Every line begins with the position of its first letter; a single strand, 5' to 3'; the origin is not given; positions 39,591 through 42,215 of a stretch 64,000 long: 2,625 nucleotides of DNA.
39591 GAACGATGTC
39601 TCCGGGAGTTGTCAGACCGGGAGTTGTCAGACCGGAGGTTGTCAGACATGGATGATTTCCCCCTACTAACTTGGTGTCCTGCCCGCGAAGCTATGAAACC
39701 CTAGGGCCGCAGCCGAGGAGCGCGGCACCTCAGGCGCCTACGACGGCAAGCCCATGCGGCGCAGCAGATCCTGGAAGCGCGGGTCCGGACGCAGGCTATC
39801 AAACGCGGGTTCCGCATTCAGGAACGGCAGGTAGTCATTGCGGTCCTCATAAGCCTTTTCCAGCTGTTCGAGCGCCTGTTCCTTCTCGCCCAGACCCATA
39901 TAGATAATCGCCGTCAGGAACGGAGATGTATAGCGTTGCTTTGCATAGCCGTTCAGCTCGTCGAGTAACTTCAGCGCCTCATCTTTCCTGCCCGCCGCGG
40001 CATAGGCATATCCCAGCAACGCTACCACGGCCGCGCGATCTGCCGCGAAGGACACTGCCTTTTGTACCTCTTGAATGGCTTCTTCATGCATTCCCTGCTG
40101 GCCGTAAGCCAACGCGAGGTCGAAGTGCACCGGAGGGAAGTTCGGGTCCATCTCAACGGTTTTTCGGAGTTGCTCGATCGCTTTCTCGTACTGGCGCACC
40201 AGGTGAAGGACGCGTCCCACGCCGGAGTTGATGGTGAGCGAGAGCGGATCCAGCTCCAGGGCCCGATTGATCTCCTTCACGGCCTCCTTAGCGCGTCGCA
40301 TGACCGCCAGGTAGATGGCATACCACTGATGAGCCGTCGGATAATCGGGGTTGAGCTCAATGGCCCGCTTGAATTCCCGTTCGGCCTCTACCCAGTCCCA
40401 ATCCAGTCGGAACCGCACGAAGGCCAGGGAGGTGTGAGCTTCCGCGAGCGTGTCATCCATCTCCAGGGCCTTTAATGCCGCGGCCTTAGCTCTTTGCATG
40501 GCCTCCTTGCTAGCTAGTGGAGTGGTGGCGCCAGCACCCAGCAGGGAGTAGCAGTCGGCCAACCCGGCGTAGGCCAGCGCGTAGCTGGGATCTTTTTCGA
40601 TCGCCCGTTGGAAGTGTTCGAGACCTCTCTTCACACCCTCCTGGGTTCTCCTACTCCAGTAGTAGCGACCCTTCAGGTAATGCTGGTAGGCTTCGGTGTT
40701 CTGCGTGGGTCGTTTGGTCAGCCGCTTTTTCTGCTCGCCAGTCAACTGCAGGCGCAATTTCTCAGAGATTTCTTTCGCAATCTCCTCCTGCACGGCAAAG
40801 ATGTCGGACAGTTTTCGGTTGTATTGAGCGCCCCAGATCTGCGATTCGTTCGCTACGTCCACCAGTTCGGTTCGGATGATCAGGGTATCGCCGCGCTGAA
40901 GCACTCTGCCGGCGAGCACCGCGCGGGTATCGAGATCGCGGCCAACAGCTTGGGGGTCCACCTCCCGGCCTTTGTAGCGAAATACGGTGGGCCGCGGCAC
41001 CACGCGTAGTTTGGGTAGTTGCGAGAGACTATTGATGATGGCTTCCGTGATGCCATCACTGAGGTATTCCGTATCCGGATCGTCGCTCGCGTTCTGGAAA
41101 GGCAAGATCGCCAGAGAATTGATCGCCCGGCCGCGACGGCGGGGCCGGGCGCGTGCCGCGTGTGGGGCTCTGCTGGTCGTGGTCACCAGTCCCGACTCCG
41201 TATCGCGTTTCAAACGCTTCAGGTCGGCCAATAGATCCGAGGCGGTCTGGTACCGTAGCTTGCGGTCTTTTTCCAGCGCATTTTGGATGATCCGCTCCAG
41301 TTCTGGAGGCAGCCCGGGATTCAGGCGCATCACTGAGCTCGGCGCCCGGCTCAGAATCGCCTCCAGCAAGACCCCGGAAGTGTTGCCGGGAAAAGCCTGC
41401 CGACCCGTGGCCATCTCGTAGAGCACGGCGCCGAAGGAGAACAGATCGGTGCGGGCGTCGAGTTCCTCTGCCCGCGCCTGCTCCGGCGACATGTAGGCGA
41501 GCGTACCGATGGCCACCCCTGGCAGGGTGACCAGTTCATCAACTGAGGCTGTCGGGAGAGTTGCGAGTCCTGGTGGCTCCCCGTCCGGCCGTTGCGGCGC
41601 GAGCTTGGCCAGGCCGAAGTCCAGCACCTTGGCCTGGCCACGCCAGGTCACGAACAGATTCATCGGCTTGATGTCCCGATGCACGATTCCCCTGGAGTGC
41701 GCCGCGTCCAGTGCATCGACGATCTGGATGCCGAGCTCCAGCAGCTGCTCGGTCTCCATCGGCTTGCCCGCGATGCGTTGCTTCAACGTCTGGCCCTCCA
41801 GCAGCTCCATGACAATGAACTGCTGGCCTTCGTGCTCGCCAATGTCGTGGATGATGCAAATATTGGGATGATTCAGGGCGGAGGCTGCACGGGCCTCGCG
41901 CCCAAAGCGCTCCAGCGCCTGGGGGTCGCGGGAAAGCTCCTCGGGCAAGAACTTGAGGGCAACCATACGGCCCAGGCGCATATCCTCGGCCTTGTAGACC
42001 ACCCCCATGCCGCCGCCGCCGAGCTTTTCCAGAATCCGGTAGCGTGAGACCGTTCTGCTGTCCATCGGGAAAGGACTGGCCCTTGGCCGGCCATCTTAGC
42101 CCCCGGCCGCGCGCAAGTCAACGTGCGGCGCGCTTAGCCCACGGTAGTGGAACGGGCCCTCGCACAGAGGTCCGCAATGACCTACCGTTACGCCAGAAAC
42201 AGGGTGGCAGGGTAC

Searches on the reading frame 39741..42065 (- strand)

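Call 38: search_protein_families(library=pfam, proteins=[window:39741-42065:-], max_evalue=0.00001)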
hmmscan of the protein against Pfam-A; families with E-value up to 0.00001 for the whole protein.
window:39741-42065:- (775 aa): 13 families
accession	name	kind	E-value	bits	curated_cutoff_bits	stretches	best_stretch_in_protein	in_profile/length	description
PF00069.31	Pkinase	-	2.4e-43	148.9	31.7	1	9-273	1-253/263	Protein kinase domain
PF07714.23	PK_Tyr_Ser-Thr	-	1.9e-28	99.9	23.1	1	11-273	3-250/258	Protein tyrosine and serine/threonine kinase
PF13431.12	TPR_17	-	7.9e-24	82.3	24.4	0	634-665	3-34/34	Tetratricopeptide repeat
PF13414.12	TPR_11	-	4.1e-23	81.2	26.8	1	625-658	9-42/42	TPR repeat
PF07719.23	TPR_2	-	1.8e-18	65.5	27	0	646-672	3-29/34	Tetratricopeptide repeat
PF14559.12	TPR_19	-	2.9e-18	66.4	25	1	625-684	6-65/68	Tetratricopeptide repeat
PF00515.34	TPR_1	-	2.3e-15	56.1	27.8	0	646-671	3-28/34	Tetratricopeptide repeat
PF13428.12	TPR_14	-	3.2e-13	49.4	23.5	0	543-583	3-42/44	Tetratricopeptide repeat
PF13181.12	TPR_8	-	3.5e-11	42.8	25.7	0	646-675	3-32/34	Tetratricopeptide repeat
PF13432.12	TPR_16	-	2.4e-10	41.1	32.7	0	624-674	11-59/65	Tetratricopeptide repeat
PF13424.12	TPR_12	-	4.3e-09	36.9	30.1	0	582-640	9-75/77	Tetratricopeptide repeat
PF01636.29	APH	-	8.3e-08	32.7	23.2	0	113-157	152-201/239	Phosphotransferase enzyme family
PF13174.12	TPR_6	-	1.6e-06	28.8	26.3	0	684-704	6-26/33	Tetratricopeptide repeat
